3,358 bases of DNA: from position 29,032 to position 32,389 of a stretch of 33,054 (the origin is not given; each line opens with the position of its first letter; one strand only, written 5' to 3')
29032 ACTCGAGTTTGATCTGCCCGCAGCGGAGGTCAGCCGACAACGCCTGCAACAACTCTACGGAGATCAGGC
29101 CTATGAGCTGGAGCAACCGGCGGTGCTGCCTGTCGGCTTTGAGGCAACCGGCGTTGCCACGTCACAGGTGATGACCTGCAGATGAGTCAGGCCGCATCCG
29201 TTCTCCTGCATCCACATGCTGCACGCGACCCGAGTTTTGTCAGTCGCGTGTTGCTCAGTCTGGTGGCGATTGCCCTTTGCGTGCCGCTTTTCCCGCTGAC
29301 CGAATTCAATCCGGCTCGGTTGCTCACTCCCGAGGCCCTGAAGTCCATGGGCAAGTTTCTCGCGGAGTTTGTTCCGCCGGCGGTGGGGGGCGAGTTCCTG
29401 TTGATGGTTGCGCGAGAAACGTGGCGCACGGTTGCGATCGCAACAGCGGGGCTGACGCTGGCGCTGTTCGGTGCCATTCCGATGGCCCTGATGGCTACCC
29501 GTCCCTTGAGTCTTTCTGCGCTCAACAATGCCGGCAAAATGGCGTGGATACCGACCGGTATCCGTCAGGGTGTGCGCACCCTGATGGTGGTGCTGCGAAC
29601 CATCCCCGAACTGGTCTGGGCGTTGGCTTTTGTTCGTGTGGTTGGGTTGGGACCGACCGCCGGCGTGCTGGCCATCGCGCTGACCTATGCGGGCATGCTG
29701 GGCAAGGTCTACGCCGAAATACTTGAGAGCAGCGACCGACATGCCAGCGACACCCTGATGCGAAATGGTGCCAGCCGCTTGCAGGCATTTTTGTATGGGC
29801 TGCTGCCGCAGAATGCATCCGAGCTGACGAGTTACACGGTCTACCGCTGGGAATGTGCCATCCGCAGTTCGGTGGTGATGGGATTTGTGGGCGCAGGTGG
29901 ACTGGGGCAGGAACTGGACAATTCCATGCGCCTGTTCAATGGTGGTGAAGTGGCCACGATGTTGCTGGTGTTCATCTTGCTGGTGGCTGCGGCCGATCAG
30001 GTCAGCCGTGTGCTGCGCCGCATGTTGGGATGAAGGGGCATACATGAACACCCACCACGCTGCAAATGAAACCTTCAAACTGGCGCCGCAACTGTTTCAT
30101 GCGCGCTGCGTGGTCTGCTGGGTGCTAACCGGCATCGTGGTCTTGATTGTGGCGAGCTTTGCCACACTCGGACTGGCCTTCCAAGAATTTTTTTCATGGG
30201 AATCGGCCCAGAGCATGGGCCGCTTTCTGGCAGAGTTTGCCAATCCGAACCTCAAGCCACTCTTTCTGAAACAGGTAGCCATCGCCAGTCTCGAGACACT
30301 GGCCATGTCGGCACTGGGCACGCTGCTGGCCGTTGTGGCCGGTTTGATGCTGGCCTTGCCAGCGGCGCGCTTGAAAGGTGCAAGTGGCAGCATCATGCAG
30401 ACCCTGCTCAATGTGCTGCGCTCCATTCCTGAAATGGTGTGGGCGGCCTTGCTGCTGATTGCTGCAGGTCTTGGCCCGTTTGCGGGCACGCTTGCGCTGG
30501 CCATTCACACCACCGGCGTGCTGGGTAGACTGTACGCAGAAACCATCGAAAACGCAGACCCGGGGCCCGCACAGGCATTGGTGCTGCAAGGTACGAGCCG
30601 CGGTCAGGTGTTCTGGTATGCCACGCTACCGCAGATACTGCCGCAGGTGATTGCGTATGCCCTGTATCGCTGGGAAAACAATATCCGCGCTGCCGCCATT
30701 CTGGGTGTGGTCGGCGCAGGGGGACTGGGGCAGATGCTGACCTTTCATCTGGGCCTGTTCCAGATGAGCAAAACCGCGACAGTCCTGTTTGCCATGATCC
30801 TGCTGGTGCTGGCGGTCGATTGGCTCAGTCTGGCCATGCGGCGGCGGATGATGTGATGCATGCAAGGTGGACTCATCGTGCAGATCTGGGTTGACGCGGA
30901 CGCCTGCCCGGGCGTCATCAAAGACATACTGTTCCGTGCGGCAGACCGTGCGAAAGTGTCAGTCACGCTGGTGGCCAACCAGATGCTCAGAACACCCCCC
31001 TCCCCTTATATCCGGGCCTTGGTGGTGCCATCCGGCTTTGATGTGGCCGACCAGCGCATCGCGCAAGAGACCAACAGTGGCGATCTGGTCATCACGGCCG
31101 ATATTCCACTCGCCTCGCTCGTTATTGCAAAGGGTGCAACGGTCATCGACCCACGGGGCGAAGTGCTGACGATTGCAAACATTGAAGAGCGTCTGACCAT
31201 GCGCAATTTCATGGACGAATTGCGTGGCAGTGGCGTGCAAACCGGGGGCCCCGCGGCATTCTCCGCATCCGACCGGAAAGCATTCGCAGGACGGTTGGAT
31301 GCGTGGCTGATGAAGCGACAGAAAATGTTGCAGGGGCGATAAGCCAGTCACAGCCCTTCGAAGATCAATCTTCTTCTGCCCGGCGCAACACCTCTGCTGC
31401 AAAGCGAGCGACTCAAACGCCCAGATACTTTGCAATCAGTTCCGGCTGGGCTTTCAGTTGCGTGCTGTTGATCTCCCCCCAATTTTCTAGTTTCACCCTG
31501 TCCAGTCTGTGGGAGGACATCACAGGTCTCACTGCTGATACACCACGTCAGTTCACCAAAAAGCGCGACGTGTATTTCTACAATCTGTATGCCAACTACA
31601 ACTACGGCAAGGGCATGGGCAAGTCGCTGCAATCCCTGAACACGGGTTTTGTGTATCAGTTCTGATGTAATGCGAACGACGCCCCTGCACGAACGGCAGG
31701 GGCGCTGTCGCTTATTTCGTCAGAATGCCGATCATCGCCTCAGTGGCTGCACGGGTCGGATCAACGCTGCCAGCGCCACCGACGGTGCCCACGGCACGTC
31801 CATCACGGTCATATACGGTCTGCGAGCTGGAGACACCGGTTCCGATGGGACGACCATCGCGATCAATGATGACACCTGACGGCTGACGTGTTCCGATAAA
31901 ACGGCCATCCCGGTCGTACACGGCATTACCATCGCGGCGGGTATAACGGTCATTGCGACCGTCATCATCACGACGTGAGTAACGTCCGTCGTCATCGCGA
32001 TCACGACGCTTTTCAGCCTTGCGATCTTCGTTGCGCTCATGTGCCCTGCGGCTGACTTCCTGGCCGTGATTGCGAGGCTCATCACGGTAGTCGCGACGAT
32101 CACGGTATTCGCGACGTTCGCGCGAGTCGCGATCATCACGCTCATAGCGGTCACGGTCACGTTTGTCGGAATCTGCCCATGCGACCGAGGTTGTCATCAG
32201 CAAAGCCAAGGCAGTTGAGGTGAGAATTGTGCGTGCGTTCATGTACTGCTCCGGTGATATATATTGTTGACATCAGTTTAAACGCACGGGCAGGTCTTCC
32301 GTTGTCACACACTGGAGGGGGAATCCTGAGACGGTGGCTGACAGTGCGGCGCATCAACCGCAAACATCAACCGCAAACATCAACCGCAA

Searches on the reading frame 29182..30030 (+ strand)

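Call 20: search_protein_families(library=pfam, proteins=[window:29182-30030:+], max_evalue=0.001)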
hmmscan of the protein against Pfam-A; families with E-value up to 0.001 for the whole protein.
window:29182-30030:+ (283 aa): 1 family
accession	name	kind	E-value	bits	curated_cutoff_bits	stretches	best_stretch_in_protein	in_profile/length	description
PF00528.27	BPD_transp_1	-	3.4e-11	43.6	26.4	1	128-278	17-174/184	Binding-protein-dependent transport system inner membrane component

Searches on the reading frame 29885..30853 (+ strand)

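Call 23: search_protein_families(library=pfam, proteins=[window:29885-30853:+], max_evalue=0.0001)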
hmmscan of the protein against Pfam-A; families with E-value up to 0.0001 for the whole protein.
window:29885-30853:+ (323 aa): 1 family
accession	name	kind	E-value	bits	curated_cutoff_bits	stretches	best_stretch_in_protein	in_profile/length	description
PF00528.27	BPD_transp_1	-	6.6e-18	65.5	26.4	1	150-322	2-182/184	Binding-protein-dependent transport system inner membrane component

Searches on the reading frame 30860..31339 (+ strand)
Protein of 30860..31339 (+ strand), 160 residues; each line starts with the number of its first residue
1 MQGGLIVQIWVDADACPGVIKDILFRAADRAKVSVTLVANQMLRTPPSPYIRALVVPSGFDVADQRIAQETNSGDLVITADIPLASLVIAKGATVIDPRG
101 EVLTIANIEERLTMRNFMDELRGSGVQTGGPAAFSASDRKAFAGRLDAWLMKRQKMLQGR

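Call 23: search_protein_families(library=pfam, proteins=[window:30860-31339:+], max_evalue=0.0001)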
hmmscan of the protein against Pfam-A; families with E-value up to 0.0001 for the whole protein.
window:30860-31339:+ (160 aa): 1 family
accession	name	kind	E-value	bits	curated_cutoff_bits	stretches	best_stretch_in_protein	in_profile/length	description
PF02639.20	DUF188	-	3.6e-48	162.9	24.3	1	23-151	1-129/130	Uncharacterized BCR, YaiI/YqxD family COG1671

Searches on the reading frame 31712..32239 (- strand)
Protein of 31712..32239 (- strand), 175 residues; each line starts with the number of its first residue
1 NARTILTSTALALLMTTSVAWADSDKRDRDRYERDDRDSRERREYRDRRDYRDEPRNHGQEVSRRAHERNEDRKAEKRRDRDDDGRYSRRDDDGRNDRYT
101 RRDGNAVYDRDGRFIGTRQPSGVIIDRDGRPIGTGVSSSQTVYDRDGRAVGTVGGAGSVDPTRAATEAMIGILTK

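Call 23: search_protein_families(library=pfam, proteins=[window:31712-32239:-], max_evalue=0.0001)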
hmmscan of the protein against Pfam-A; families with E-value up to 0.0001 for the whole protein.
window:31712-32239:- (175 aa): 1 family
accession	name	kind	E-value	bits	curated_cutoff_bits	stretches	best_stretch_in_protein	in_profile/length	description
PF21784.3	Bflower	-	5.1e-05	24.1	25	0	91-165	5-75/116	4-fold beta flower protein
